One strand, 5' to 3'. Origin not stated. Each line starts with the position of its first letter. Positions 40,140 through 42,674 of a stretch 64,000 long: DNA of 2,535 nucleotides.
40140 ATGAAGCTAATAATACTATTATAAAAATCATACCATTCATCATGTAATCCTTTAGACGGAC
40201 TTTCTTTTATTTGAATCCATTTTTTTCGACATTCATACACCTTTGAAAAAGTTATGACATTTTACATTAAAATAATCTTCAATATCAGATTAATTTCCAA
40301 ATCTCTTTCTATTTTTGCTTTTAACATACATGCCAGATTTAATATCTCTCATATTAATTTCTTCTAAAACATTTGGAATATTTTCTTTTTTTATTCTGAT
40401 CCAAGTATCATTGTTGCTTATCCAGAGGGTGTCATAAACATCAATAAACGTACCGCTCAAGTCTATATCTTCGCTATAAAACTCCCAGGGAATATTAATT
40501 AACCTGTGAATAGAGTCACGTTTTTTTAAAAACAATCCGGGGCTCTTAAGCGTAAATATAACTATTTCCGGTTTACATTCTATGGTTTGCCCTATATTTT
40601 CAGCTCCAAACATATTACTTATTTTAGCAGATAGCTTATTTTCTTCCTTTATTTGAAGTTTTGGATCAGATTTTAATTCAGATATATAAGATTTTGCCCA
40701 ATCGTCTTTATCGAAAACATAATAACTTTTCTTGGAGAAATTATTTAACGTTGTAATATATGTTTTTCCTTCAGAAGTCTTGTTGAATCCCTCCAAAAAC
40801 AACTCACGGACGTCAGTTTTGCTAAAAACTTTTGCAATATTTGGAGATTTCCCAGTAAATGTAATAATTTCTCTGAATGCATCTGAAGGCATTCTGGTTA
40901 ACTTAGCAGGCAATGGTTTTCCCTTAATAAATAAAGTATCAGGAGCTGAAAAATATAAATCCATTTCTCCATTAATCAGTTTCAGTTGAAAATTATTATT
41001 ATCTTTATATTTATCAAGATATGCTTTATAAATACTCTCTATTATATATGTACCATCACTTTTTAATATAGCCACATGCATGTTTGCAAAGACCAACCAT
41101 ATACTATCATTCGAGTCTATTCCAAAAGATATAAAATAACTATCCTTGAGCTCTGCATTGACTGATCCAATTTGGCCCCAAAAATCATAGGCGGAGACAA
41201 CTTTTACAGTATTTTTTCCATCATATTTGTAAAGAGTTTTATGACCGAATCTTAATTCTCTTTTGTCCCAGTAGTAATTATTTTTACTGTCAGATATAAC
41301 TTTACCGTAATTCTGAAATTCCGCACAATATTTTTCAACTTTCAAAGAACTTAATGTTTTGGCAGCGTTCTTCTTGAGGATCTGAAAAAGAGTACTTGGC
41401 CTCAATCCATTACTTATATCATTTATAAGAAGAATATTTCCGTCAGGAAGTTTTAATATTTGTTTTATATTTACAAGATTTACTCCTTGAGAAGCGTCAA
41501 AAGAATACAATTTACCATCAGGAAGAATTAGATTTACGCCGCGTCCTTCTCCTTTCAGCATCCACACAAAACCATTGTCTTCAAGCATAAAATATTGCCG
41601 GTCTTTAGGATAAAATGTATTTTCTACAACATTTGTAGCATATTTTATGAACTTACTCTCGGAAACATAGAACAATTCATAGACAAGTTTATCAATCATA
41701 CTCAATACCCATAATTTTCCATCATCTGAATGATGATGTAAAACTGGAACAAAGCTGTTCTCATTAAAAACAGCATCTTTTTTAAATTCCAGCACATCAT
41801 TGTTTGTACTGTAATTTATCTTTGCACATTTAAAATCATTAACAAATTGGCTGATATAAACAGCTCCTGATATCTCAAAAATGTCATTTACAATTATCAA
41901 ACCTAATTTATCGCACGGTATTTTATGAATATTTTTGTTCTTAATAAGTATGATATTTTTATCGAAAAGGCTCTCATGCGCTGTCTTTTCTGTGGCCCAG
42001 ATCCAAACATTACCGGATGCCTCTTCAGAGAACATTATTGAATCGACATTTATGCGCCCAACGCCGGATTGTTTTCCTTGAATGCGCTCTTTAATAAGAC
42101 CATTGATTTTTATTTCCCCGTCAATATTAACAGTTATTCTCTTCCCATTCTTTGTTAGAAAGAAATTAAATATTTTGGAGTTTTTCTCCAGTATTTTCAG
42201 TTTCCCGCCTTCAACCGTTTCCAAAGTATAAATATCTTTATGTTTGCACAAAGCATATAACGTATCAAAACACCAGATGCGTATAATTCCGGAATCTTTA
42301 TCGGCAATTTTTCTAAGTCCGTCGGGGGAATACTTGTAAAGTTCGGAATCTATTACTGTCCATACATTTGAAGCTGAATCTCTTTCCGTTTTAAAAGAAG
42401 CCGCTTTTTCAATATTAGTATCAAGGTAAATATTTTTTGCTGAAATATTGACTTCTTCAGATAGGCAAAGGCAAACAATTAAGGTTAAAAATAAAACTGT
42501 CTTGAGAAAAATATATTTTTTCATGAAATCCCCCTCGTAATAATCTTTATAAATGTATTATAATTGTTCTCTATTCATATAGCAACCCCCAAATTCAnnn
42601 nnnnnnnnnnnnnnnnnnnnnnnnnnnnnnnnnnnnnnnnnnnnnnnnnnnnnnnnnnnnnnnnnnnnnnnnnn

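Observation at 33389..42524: Six-gene cluster of secreted CsgG-like, TPR, BNR and propeller proteins: candidate uncharacterised envelope system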

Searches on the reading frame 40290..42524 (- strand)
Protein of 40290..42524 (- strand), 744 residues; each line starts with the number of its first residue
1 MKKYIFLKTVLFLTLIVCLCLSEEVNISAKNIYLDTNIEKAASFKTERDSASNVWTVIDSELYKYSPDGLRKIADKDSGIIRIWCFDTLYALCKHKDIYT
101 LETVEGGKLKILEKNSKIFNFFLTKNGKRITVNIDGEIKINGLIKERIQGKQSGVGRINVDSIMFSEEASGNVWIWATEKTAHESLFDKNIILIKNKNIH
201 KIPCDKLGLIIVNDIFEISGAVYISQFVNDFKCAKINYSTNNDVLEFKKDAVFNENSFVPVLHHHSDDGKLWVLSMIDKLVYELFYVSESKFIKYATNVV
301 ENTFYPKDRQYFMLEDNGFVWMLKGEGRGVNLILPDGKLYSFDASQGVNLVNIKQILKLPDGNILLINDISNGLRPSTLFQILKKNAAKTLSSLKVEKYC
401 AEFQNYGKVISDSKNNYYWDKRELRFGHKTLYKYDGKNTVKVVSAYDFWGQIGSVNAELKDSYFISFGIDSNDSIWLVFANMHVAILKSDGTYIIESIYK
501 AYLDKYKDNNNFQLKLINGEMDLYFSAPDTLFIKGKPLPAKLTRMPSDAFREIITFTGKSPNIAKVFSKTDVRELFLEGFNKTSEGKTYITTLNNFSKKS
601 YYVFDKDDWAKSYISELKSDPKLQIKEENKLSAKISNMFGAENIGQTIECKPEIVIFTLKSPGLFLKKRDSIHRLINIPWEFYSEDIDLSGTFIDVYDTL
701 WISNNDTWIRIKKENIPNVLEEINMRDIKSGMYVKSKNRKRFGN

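Call 3: search_protein_families(library=pfam, proteins=[window:40290-42524:-], max_evalue=1)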
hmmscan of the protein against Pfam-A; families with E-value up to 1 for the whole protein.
window:40290-42524:- (744 aa): 2 families
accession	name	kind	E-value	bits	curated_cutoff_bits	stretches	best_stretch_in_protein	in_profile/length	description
PF22343.1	Surface-like_ins_dom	-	0.038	14.5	27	1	32-70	35-74/100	Pilus-presented adhesin helical insertion domain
PF19135.5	DUF5818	-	0.26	11.3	27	0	147-163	38-54/57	Protein of unknown function (DUF5818)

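Call 4: search_protein_families(library=ncbifam, proteins=[window:40290-42524:-], max_evalue=1)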
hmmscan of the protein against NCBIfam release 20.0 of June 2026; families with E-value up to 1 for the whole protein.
window:40290-42524:- (744 aa): 1 family
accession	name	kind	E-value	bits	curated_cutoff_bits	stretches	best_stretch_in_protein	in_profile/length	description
NF008465.0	PRK11354.1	subfamily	0.13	12.3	92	1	583-606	23-46/73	FtsZ inhibitor protein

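Call 15: search_solved_structures(query=window:40290-42524:-, max_evalue=10)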
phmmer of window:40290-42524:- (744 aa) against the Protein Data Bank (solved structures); distinct sequences matched with E-value up to 10: 1.
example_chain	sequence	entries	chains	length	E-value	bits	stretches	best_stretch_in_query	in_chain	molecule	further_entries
9od2_C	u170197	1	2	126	1.8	9.9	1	397-452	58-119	SMZAb2 Heavy chain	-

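Call 16: find_homologous_proteins(query=window:40290-42524:-)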
Query window:40290-42524:- (744 aa): 3 proteins with E <= 0.001 among 8000 candidates.
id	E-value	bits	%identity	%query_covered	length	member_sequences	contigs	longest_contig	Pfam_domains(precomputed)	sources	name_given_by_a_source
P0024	9.8e-156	538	38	97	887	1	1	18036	-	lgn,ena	-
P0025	5.1e-155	536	39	97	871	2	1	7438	-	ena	-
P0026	1.7e-111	392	33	97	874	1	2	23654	-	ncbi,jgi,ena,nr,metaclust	ncbi:MAG: hypothetical protein A2231_13075 [Candidatus Firestonebacteria bacterium RIFOXYA2_FULL_40_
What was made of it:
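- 40290..42524 (-): P6, 744 aa: secreted protein of a tiny family that occurs as tandem paralogs; possibly built of Reg_prop-like beta-propeller repeats. Only 3 homologs among 5.8 billion sequences (call 16).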

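Call 17: find_encoding_contigs(protein=P0024, flank=10000, max_places=2)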
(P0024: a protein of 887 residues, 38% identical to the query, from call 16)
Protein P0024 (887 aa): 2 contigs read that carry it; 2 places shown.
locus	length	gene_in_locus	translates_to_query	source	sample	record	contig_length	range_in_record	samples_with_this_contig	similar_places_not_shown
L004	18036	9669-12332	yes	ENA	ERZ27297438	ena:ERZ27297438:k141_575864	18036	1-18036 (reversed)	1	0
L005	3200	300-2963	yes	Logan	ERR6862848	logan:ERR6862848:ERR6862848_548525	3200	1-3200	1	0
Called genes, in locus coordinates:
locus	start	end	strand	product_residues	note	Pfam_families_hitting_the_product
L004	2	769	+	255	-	?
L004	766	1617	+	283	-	-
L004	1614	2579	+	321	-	-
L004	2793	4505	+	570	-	PF16927:HisKA_7TM, PF00989:PAS (weak), PF08448:PAS_4 (weak), PF13188:PAS_8 (faint), PF13426:PAS_9, PF00512:HisKA, PF02518:HATPase_c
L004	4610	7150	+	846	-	PF07494:Reg_prop (faint)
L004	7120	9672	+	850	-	-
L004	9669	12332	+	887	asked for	-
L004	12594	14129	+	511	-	PF13598:DUF4139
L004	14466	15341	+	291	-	PF01988:VIT1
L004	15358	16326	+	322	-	-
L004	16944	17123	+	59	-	-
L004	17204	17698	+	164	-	-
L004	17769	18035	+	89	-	?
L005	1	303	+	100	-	?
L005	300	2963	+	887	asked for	-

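Call 18: find_encoding_contigs(protein=P0026, flank=10000, max_places=2)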
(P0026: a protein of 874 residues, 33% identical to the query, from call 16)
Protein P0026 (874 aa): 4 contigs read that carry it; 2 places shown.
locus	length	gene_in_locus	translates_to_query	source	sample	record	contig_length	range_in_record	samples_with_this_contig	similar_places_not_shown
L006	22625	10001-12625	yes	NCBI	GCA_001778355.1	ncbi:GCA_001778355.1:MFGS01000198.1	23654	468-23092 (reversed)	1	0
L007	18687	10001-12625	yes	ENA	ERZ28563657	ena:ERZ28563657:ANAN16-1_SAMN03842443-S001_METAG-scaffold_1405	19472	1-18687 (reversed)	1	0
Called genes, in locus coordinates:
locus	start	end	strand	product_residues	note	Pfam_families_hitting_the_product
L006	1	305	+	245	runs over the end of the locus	PF03547:Mem_trans, PF01758:SBF (weak)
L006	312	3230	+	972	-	PF00270:DEAD, PF04851:ResIII, PF00271:Helicase_C, PF22982:WHD_HRQ1, PF09369:MZB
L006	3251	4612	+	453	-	PF02056:Glyco_hydro_4, PF11975:Glyco_hydro_4C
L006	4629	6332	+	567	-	-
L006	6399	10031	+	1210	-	PF07494:Reg_prop (faint)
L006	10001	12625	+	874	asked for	-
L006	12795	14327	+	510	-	PF13598:DUF4139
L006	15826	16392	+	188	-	PF10469:AKAP7_NLS (weak), PF02834:LigT_PEase, PF13563:2_5_RNA_ligase2, PF02834:LigT_PEase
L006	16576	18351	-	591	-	PF00515:TPR_1 (faint), PF07719:TPR_2 (faint), PF13181:TPR_8 (faint), PF13424:TPR_12 (faint), PF13414:TPR_11 (faint), PF14559:TPR_19 (faint), PF00905:Transpeptidase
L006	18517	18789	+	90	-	PF00216:Bac_DNA_binding, PF18291:HU-HIG (weak)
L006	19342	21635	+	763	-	PF13432:TPR_16, PF14559:TPR_19, PF00515:TPR_1, PF07719:TPR_2, PF13414:TPR_11, PF13424:TPR_12, PF00515:TPR_1, PF00515:TPR_1, +40 more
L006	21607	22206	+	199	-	-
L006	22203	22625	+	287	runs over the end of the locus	PF00288:GHMP_kinases_N, PF08544:GHMP_kinases_C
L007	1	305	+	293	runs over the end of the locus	PF03547:Mem_trans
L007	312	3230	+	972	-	PF00270:DEAD, PF04851:ResIII, PF00271:Helicase_C, PF22982:WHD_HRQ1, PF09369:MZB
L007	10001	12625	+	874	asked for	-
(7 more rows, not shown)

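Call 19: find_encoding_contigs(protein=P0025, flank=10000, max_places=2)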
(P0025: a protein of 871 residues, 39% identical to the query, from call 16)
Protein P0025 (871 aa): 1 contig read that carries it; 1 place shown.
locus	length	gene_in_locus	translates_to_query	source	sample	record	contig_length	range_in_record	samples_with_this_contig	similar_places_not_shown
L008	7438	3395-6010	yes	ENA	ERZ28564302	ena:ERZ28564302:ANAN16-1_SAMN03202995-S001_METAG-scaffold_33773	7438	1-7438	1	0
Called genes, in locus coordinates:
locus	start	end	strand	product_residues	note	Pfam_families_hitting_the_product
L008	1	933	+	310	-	?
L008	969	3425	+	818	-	PF07494:Reg_prop (faint)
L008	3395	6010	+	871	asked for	-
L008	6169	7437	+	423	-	?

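Call 27: search_solved_structures(query=A2, max_evalue=10)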
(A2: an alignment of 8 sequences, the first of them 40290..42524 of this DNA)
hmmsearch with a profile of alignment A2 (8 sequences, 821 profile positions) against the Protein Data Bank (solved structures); distinct sequences matched with E-value up to 10: 2.
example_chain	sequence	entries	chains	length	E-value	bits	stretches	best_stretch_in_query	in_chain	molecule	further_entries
2z2p_A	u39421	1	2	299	0.007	18.2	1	327-395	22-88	Virginiamycin B lyase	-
2z2n_A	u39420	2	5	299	0.028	16.2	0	327-355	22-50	virginiamycin B lyase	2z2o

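Call 28: search_protein_families(library=pfam, alignment_id=A2, max_evalue=1)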
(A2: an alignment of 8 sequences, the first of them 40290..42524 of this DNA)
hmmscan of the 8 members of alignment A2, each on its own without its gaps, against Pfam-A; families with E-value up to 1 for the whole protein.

A. member 1, window:40290-42524:- (744 aa): 2 families
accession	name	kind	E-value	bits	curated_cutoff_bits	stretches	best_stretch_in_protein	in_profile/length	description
PF22343.1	Surface-like_ins_dom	-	0.038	14.5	27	1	32-70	35-74/100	Pilus-presented adhesin helical insertion domain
PF19135.5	DUF5818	-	0.26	11.3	27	0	147-163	38-54/57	Protein of unknown function (DUF5818)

B. families by the number of members that match (of 8 scanned): 12 families
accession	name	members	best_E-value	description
PF07494.17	Reg_prop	4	2e-06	Two component regulator propeller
PF15590.11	Imm27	2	0.081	Immunity protein 27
PF22343.1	Surface-like_ins_dom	1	0.038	Pilus-presented adhesin helical insertion domain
PF15533.11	Ntox33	1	0.085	Bacterial toxin 33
PF06560.17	GPI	1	0.097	Glucose-6-phosphate isomerase (GPI)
PF12961.13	DUF3850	1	0.1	Domain of unknown function (DUF3850)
PF11491.13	DUF3213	1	0.11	Protein of unknown function (DUF3213)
PF05166.18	YcgL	1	0.17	YcgL domain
PF13267.11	DUF4058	1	0.19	Protein of unknown function (DUF4058)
PF08450.18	SGL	1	0.2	SMP-30/Gluconolactonase/LRE-like region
PF19135.5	DUF5818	1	0.26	Protein of unknown function (DUF5818)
PF16498.10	SWIRM-assoc_3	1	0.37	SWIRM-associated domain at the C-terminal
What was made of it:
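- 40290..42524 (-): Reg_prop is hit in 4 of 8 family members, and a virginiamycin B lyase propeller scores E 0.007 (calls 27, 28).
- On Reg_prop-type beta-propeller (P6, P5): 4 of 8 family members hit Reg_prop (best E 2e-6), and the family profile hits a 7-bladed propeller at E 0.007 (calls 27, 28).
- Checked: (c) 'Two beta-propeller proteins': P6 has only weak family-level support (Reg_prop in 4 of 8 family members; virginiamycin B lyase at E 0.007; calls 27, 28).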

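Call 75: search_protein_families(library=padloc, proteins=[window:40290-42524:-], max_evalue=0.01)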
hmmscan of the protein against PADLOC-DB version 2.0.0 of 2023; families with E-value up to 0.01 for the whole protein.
window:40290-42524:- (744 aa): 0 families
